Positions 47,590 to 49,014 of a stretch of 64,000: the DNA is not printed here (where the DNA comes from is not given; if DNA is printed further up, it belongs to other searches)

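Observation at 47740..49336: Lone non-B12 radical SAM with SPASM/twitch-like Cys cluster plus adjacent 133-aa hypothetical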

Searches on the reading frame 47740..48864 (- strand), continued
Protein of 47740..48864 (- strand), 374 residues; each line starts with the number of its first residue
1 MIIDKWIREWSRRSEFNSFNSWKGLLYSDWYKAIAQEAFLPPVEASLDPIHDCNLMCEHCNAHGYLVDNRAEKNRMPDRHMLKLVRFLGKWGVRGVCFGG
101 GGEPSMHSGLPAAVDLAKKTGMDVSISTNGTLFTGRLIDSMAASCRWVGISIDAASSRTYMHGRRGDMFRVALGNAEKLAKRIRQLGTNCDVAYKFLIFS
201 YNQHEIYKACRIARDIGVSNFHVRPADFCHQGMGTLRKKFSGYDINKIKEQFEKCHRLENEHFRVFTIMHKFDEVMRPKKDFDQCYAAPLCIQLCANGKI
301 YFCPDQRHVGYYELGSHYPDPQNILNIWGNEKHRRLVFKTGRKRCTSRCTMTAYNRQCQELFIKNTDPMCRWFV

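Call 12: find_encoding_contigs(protein=P0010, flank=10000, max_places=2)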
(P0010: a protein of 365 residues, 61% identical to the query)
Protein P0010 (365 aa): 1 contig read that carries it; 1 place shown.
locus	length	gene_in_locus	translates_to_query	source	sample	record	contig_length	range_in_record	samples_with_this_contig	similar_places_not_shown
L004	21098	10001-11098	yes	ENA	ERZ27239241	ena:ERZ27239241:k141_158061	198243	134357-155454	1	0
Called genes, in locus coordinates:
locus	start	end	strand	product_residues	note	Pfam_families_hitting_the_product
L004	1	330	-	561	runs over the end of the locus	PF01565:FAD_binding_4, PF02913:FAD-oxidase_C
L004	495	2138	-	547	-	PF00890:FAD_binding_2 (weak), PF01266:DAO, PF12831:FAD_oxidored (faint), PF13450:NAD_binding_8 (weak), PF16901:DAO_C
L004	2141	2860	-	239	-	PF00392:GntR, PF07840:FadR_C, PF07729:FCD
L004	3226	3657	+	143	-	PF03640:Lipoprotein_15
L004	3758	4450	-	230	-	PF01738:DLH, PF20408:Abhydrolase_11, PF12146:Hydrolase_4 (faint), PF12695:Abhydrolase_5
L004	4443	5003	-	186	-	PF01966:HD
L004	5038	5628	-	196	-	PF00072:Response_reg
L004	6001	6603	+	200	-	PF00583:Acetyltransf_1, PF13508:Acetyltransf_7, PF13673:Acetyltransf_10 (weak)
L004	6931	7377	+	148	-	PF00582:Usp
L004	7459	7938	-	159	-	-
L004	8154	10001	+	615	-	PF13231:PMT_2 (weak)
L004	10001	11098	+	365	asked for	PF04055:Radical_SAM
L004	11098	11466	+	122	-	-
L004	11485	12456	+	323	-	PF00676:E1_dh, PF13292:DXP_synthase_N (weak)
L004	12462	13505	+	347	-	PF02779:Transket_pyr, PF02780:Transketolase_C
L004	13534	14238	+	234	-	PF00535:Glycos_transf_2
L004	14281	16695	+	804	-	-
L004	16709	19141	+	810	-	-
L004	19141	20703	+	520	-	-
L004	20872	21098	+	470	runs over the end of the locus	PF02310:B12-binding, PF04055:Radical_SAM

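Call 19: find_related_loci(query=A1, collection=genome_contigs, flank=10000)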
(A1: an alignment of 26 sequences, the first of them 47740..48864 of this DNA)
Query A1 (374 aa) in genome_contigs; peptide patterns used: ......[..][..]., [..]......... (x = any residue, [..] = any of these).
76 stretches matched a pattern; 25 encode a relative of the query (tblastn E <= 1e-3); 25 distinct loci.
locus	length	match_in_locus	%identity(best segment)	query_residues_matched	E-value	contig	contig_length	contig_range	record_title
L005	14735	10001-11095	63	7-374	1e-168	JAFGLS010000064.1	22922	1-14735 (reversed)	MAG: Syntrophaceae bacterium isolate Zod_Metabat.41 k87_3135320, whole genome shotgun sequence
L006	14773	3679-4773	61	7-374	4e-165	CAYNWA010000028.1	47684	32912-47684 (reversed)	MAG TPA_asm: uncultured Smithella sp. isolate binchicken_co405_44 genome assembly, contig: NODE_1018_length_47684_cov_31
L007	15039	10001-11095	61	7-374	4e-165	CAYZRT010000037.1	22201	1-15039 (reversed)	MAG TPA_asm: uncultured Smithella sp. isolate SRP192927_co6_71 genome assembly, contig: NODE_4887_length_22201_cov_11.14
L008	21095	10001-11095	61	7-374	7e-164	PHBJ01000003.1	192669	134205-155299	MAG: Deltaproteobacteria bacterium HGW-Deltaproteobacteria-13 08E140C01_z5_2013_Ig3399_v2_scaffold_136, whole genome sho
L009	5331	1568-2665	60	6-374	5e-165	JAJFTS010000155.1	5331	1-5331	MAG: Deltaproteobacteria bacterium isolate bin.256 k141_3630991, whole genome shotgun sequence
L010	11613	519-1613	61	7-374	9e-160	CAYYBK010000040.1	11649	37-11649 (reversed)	MAG TPA_asm: uncultured Syntrophales bacterium isolate binchicken_co117_448 genome assembly, contig: NODE_10047_length_1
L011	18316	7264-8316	62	2-349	9e-158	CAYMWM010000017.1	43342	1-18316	MAG TPA_asm: uncultured Smithella sp. isolate SRP192927_co6_232 genome assembly, contig: NODE_1327_length_43342_cov_4.94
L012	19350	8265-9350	42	7-373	9e-96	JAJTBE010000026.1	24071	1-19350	MAG: Bacillota bacterium isolate MH_R1_1 k141_18197, whole genome shotgun sequence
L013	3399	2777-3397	60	7-214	7e-92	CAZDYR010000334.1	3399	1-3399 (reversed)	MAG TPA_asm: uncultured Smithella sp. isolate binchicken_co269_128 genome assembly, contig: NODE_29690_length_3399_cov_6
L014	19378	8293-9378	39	7-373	3e-86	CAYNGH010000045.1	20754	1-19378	MAG TPA_asm: uncultured bacterium isolate SRP241326_co3_321 genome assembly, contig: NODE_3517_length_20754_cov_5.549447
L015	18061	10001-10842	58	7-374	1e-82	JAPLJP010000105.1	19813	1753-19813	MAG: Deltaproteobacteria bacterium isolate LacPavin_0920_SED2_MAG_43_11 LacPavin_0920_SED2_scaffold_90416, whole genome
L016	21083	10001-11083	38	8-373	2e-82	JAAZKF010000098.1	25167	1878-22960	MAG: Burkholderiales bacterium isolate AS22ysBPME_216 38432_AS22, whole genome shotgun sequence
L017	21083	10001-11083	39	8-373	4e-82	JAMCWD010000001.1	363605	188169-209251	MAG: Chloroflexota bacterium isolate FK_Sedi_B_Bin.67 NODE_4_length_363605_cov_8.17805, whole genome shotgun sequence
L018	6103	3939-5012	39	8-370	4e-82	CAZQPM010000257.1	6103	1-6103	MAG TPA_asm: uncultured Burkholderiales bacterium isolate SRP216815_co1_43 genome assembly, contig: NODE_18674_length_61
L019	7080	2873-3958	37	8-373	7e-82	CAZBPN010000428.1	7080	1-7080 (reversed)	MAG TPA_asm: uncultured Rickettsiales bacterium isolate binchicken_co141_42 genome assembly, contig: NODE_37785_length_7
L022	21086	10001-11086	38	8-373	9e-79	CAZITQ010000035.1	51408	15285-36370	MAG TPA_asm: uncultured Rickettsiales bacterium isolate binchicken_co141_528 genome assembly, contig: NODE_2780_length_5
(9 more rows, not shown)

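Call 29: predict_structure(alignment_id=A2)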
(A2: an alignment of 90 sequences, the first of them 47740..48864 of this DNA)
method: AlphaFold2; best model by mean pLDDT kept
length: 374 residues; sequences in the alignment: 90
mean_pLDDT: 90.9   pTM: 0.91
mean pLDDT of the five models: 90.9, 90.8, 89.9, 89.7, 89.5
residues with pLDDT >= 90: 275; 70-90: 70; 50-70: 23; < 50: 6
segments of 3 or more residues with pLDDT < 50: 1-6
pLDDT, mean of each block of 10 residues (from residue 1): 48 79 93 98 98 85 71 86 99 96 95 99 98 98 98 97 92 99 98 95 97 98 84 59 84 94 89 82 96 97 93 98 98 98 89 95 92 92
secondary structure, 60 per line:
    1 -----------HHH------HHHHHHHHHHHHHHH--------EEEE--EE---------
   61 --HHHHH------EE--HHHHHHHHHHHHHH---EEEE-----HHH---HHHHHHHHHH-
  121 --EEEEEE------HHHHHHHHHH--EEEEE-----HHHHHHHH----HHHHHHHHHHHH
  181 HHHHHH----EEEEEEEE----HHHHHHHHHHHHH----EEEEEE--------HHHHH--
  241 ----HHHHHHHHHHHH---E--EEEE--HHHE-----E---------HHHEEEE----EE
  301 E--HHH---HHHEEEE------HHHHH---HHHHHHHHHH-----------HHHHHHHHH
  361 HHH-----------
elements in order: H21-35 E44-47 H63-67 H78-91 E95-98 H110-119 E123-128 H135-144 E147-151 H157-164 H169-186 E191-198 H203-215 E220-225 H234-238 H245-256 E263-266 E291-294 E299-301 E313-316 H323-327 H331-340 H352-363

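Call 32: fold_search(model_id=the predicted structure, library=pdb)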
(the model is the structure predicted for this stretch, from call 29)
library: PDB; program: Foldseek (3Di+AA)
matches with E <= 10: 1791; with E <= 0.001: 193
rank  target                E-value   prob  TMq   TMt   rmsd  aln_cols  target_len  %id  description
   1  8hzv_C                9.4e-14  1.00  0.66  0.54   5.7       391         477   14  The crystal structure of a Radical SAM Enzyme DesII (released 2024-07-10)
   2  8hzv_B                1.1e-13  1.00  0.63  0.51   5.6       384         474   13  The crystal structure of a Radical SAM Enzyme DesII (released 2024-07-10)
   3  5v1t_A                1.2e-13  1.00  0.59  0.51   6.1       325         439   17  Crystal structure of Streptococcus suis SuiB bound to precursor peptide SuiA (released 2017-08-30)
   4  8hzv_D                1.2e-13  1.00  0.63  0.51   6.4       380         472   13  The crystal structure of a Radical SAM Enzyme DesII (released 2024-07-10)
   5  6efn                  2.1e-13  1.00  0.61  0.59   4.2       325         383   17  Structure of a RiPP maturase, SkfB (released 2018-10-24)
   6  8hzy_A                2.3e-13  1.00  0.64  0.53   5.5       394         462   14  The crystal structure of a Radical SAM Enzyme DesII (released 2024-07-10)
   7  8hzy_B                2.8e-13  1.00  0.63  0.53   6.1       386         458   13  The crystal structure of a Radical SAM Enzyme DesII (released 2024-07-10)
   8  5v1q_B                4.6e-13  1.00  0.56  0.49   5.0       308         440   18  Crystal structure of Streptococcus suis SuiB (released 2017-08-30)
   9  5v1s_A                4.9e-13  1.00  0.59  0.52   5.0       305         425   18  Crystal structure of Streptococcus suis SuiB bound to S-adenosylmethionine (released 2017-08-30)
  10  5v1q_A                1.1e-12  1.00  0.57  0.51   4.7       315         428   16  Crystal structure of Streptococcus suis SuiB (released 2017-08-30)
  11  8hzv_A                2.1e-12  1.00  0.60  0.48   6.2       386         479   13  The crystal structure of a Radical SAM Enzyme DesII (released 2024-07-10)
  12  5why_A                4.8e-12  1.00  0.55  0.50  10.7       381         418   18  Structural Insights into Thioether Bond Formation in the Biosynthesis of Sactipeptides (released 2017-07-26)
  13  5v1s_B                8.4e-12  1.00  0.55  0.48   5.3       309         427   16  Crystal structure of Streptococcus suis SuiB bound to S-adenosylmethionine (released 2017-08-30)
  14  5why_B                1.9e-11  1.00  0.55  0.49   7.6       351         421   19  Structural Insights into Thioether Bond Formation in the Biosynthesis of Sactipeptides (released 2017-07-26)
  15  5wgg_A                2.1e-11  1.00  0.55  0.48   8.1       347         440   18  Structural Insights into Thioether Bond Formation in the Biosynthesis of Sactipeptides (released 2017-07-26)
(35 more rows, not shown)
